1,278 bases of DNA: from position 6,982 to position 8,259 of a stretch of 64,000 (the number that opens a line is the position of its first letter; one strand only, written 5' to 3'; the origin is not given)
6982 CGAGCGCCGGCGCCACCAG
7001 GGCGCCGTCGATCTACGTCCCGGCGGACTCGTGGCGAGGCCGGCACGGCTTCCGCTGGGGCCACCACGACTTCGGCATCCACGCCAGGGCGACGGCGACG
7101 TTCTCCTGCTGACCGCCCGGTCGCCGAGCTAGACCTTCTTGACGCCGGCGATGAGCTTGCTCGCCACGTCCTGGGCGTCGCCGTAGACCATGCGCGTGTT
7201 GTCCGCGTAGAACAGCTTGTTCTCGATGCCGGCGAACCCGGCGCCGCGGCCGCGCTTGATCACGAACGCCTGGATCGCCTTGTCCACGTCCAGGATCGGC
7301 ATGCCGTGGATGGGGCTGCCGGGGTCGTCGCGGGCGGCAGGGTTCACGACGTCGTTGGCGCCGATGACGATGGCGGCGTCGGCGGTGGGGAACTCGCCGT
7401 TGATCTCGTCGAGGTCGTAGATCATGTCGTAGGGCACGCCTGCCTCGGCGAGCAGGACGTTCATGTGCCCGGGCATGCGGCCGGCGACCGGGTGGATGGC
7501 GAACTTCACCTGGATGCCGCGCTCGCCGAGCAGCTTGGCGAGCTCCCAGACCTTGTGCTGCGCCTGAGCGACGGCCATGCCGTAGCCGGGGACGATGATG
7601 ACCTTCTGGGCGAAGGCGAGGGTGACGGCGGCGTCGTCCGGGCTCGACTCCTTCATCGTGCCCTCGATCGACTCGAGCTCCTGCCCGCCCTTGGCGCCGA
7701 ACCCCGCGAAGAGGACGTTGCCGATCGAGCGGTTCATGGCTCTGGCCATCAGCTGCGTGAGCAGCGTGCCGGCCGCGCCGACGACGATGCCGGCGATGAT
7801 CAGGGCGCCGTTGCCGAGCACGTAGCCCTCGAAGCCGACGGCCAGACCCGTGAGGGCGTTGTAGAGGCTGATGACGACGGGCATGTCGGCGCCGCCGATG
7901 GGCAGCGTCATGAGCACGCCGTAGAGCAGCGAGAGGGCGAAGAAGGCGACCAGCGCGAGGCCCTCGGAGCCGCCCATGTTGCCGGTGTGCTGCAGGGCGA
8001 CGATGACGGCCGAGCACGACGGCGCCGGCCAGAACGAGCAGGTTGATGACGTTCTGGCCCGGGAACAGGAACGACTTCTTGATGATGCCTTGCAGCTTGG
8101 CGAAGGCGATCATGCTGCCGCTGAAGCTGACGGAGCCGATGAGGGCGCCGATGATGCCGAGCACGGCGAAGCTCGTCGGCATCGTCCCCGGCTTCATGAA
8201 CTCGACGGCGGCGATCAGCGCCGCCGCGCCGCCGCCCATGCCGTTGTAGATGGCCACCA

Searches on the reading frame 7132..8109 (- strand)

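Call 52: search_protein_families(library=pfam, proteins=[window:7132-8109:-], max_evalue=0.00001)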
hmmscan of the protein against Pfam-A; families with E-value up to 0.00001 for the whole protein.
window:7132-8109:- (326 aa): 1 family
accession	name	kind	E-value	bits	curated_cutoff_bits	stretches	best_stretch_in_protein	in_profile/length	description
PF02233.22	PNTB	-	8.7e-129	430.8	31.7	1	45-320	178-454/456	NAD(P) transhydrogenase beta subunit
